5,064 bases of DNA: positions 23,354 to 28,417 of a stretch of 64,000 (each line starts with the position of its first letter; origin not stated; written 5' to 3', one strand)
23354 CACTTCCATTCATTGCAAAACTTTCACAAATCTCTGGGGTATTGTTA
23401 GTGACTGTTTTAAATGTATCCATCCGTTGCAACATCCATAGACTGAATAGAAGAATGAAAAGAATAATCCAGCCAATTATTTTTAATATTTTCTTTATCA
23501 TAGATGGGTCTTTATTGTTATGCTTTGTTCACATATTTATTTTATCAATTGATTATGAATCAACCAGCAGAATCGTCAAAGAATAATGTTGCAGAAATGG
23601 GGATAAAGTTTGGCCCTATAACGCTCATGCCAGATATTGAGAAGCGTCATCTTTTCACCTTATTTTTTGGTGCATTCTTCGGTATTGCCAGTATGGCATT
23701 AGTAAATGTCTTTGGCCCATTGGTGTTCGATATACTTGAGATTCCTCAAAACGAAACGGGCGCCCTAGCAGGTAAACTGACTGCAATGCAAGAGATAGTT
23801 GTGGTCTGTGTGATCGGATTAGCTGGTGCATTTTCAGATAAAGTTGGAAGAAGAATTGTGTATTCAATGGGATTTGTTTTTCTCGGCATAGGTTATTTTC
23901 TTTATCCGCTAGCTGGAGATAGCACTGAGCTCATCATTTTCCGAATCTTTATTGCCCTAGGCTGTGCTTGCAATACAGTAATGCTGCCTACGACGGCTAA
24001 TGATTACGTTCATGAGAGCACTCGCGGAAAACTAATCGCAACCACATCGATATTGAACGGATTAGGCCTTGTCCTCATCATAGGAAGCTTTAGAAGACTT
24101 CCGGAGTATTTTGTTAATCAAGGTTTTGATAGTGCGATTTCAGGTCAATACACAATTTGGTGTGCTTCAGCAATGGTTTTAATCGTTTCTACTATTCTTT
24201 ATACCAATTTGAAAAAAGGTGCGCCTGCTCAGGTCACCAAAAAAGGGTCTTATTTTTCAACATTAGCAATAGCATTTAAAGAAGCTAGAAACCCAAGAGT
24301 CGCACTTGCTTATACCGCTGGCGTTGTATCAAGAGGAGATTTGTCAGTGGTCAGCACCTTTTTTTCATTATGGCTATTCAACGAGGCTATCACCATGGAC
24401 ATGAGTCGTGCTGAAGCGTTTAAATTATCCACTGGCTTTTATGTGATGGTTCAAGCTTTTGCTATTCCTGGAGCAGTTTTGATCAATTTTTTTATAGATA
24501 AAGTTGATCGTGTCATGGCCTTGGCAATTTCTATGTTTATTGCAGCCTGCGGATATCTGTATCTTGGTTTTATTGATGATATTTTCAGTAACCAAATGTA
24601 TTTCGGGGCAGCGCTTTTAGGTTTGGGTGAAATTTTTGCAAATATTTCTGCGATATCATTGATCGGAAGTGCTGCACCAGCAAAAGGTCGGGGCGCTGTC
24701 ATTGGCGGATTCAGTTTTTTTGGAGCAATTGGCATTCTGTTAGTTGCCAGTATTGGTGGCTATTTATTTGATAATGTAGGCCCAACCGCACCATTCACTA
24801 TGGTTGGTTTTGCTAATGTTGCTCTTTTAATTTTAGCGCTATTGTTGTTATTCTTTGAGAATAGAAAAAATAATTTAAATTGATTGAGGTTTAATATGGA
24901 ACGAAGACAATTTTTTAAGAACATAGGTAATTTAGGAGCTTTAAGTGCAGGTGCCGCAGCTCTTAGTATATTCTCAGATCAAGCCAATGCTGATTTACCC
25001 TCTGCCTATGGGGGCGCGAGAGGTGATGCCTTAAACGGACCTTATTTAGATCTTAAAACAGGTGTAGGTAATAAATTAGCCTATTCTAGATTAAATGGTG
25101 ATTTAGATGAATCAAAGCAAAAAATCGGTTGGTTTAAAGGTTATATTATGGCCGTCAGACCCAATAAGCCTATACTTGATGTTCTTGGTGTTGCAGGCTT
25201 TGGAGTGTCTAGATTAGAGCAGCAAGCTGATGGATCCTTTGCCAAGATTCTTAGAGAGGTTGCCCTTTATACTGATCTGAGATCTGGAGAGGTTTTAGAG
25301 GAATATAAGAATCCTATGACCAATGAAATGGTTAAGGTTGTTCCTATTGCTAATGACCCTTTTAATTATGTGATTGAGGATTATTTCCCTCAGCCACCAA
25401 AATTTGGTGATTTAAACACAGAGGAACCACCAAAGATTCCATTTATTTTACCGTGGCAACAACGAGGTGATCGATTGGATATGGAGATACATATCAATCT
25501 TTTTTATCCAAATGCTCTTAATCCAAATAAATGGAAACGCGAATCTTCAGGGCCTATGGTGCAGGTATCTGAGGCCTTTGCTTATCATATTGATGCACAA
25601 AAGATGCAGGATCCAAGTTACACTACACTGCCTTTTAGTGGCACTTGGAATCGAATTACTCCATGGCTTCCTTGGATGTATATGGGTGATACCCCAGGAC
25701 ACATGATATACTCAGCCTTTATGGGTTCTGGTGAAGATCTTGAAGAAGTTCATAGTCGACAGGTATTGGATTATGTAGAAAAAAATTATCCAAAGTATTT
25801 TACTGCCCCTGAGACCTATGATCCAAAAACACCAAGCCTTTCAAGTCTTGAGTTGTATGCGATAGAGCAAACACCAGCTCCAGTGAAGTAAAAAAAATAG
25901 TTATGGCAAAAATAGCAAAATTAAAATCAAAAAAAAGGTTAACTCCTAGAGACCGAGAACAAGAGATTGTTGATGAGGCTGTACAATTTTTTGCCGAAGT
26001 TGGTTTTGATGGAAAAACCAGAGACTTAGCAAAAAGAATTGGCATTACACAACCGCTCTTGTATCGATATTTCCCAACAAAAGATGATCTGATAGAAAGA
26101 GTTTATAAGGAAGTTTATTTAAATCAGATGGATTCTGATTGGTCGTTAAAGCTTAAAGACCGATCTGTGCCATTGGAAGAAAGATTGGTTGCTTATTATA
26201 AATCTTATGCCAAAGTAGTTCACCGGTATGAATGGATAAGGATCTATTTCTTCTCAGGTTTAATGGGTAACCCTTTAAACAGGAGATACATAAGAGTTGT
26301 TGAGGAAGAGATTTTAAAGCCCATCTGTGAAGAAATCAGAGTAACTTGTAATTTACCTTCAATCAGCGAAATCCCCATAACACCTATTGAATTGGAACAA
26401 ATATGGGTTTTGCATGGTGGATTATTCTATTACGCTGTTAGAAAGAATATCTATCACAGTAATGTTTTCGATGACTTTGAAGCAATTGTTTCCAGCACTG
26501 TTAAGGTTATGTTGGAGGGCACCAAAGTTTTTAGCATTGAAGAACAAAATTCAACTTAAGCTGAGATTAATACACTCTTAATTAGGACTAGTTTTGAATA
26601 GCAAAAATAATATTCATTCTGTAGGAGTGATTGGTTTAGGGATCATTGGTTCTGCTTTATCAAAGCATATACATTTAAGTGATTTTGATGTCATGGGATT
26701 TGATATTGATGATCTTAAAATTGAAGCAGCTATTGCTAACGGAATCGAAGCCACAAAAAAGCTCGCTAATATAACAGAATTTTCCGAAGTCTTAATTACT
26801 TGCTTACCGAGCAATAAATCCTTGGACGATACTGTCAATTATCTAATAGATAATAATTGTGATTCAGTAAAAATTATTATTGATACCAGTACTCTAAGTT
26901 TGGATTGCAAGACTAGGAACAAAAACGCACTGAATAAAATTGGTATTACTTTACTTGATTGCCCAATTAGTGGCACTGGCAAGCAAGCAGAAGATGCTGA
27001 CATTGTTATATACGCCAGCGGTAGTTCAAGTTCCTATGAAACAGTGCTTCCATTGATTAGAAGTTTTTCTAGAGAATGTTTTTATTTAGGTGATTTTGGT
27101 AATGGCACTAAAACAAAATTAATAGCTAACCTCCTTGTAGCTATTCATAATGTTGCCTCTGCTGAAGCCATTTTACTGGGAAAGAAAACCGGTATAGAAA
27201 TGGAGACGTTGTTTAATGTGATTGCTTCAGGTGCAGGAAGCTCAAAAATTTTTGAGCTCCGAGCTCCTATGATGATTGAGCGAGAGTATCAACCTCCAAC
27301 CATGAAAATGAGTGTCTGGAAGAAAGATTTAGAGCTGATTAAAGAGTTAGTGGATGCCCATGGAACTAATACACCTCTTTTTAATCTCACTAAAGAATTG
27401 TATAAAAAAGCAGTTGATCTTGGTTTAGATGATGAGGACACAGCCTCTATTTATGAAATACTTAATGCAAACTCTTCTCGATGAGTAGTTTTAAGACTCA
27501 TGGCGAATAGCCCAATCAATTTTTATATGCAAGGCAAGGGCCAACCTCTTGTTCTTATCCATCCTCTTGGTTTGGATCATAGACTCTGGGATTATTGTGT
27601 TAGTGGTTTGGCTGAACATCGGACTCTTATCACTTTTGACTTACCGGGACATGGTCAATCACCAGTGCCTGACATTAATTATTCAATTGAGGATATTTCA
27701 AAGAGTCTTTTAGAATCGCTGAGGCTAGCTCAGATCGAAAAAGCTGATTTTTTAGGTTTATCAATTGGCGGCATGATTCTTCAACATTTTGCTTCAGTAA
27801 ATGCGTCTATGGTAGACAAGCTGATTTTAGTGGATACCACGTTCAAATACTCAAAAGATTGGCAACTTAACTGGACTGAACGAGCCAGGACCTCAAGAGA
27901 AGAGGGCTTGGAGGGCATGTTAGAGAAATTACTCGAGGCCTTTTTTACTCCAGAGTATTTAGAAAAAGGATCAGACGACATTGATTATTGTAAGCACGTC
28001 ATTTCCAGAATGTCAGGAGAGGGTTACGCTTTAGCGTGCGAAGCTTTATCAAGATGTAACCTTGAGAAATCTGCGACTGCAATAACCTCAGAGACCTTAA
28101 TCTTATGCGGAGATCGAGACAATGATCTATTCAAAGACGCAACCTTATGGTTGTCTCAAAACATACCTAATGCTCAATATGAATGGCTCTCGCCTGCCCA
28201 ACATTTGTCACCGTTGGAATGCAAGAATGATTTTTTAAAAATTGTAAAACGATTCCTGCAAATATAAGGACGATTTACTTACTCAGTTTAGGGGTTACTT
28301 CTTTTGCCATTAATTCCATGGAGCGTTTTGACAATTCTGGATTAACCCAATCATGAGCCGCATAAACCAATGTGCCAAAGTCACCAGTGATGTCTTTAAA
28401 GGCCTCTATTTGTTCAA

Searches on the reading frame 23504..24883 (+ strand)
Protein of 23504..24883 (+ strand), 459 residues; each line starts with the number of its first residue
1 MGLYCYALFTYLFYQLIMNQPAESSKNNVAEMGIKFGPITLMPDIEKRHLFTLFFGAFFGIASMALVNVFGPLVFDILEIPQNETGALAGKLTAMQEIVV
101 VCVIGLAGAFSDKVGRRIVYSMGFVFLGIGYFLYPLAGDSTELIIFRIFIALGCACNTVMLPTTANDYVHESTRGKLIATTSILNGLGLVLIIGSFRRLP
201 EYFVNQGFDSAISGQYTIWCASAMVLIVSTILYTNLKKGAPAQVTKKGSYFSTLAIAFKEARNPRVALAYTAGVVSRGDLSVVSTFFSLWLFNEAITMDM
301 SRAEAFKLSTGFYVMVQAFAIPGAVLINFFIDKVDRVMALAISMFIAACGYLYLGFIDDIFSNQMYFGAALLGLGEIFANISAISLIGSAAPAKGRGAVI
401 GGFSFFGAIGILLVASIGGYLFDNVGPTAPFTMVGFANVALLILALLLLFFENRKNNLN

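Call 21: search_protein_families(library=pfam, max_evalue=0.00001, proteins=[window:23504-24883:+])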
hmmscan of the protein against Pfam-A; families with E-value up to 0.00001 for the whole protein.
window:23504-24883:+ (459 aa): 2 families
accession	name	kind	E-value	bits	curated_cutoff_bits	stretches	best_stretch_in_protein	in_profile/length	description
PF07690.21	MFS_1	-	5.4e-30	104.9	33.4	2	53-358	1-289/347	Major Facilitator Superfamily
PF00083.30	Sugar_tr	-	7.1e-13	48.7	22.3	1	99-228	56-182/452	Sugar (and other) transporter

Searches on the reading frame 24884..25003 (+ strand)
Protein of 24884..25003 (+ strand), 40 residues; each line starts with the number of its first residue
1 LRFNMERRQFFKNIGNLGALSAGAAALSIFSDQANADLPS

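Call 64: search_protein_families(library=ncbifam, max_evalue=10, proteins=[window:24884-25003:+])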
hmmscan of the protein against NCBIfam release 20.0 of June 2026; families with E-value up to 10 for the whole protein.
seq(40 aa): 2 families
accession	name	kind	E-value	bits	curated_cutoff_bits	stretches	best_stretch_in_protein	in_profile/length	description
TIGR02811.1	formate_TAT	hypoth_equivalog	0.0081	16.5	48.45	1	4-29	8-32/66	formate dehydrogenase region TAT target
TIGR01409.1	TAT_signal_seq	domain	0.16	12.4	16.7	1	6-36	2-29/29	twin-arginine translocation signal domain-containing protein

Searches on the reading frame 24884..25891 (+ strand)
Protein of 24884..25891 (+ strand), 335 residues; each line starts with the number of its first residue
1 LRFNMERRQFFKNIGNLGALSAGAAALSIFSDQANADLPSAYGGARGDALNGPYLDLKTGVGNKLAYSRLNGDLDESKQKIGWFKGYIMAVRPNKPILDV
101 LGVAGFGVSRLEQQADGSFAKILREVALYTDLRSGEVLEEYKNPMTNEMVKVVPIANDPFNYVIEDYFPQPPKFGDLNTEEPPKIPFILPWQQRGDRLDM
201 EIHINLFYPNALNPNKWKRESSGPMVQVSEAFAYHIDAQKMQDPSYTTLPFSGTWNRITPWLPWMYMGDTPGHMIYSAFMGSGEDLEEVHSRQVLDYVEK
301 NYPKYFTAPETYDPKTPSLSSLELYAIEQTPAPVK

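Call 21: search_protein_families(library=pfam, max_evalue=0.00001, proteins=[window:24884-25891:+])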
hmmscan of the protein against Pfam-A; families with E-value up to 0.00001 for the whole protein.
window:24884-25891:+ (335 aa): 1 family
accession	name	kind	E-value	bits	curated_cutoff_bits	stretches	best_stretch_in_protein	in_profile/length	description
PF08894.16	DUF1838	-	3.6e-44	151.7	25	1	78-315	2-219/232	Protein of unknown function (DUF1838)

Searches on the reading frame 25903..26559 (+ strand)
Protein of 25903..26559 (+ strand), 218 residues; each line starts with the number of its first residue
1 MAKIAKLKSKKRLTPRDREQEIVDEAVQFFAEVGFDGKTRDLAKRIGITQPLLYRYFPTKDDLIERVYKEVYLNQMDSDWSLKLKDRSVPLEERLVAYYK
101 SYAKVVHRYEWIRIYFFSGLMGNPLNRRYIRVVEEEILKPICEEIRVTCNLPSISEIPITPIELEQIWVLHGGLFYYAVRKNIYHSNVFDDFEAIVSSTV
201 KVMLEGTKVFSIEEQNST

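Call 21: search_protein_families(library=pfam, max_evalue=0.00001, proteins=[window:25903-26559:+])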
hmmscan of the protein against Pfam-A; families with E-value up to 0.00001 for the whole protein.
window:25903-26559:+ (218 aa): 1 family
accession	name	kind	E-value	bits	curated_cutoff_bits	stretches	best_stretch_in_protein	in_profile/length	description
PF00440.29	TetR_N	-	2.4e-13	50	24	1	22-67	1-47/47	Bacterial regulatory proteins, tetR family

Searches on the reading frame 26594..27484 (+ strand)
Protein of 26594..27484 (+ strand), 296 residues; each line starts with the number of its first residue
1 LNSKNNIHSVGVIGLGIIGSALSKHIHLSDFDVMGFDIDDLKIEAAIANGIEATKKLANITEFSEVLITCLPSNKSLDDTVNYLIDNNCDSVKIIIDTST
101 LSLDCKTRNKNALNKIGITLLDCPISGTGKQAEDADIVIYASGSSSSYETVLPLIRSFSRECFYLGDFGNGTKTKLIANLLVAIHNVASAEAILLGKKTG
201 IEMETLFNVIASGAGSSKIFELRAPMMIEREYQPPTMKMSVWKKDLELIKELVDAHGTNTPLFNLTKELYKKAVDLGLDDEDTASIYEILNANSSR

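Call 21: search_protein_families(library=pfam, max_evalue=0.00001, proteins=[window:26594-27484:+])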
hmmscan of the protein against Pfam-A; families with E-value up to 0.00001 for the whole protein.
window:26594-27484:+ (296 aa): 2 families
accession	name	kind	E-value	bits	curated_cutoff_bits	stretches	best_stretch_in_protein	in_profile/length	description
PF03446.21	NAD_binding_2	-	2.6e-28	99.5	21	1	10-166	2-161/161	NAD binding domain of 6-phosphogluconate dehydrogenase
PF14833.11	NAD_binding_11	-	3.1e-25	89.2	30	1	169-289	1-121/122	NAD-binding of NADP-dependent 3-hydroxyisobutyrate dehydrogenase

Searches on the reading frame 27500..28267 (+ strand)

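Call 21: search_protein_families(library=pfam, max_evalue=0.00001, proteins=[window:27500-28267:+])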
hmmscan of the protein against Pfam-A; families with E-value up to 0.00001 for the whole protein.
window:27500-28267:+ (255 aa): 4 families
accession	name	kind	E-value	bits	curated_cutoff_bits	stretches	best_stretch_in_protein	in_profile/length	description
PF00561.26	Abhydrolase_1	-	1.4e-19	71.2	25.8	1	16-239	2-242/245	alpha/beta hydrolase fold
PF12697.13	Abhydrolase_6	-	1.7e-13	52.2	26.3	1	17-238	1-206/217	Alpha/beta hydrolase family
PF03096.20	Ndr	-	1e-09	38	23.3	1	12-230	17-251/283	Ndr family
PF12146.15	Hydrolase_4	-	1.6e-06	28.1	27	1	43-208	34-203/239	Serine aminopeptidase, S33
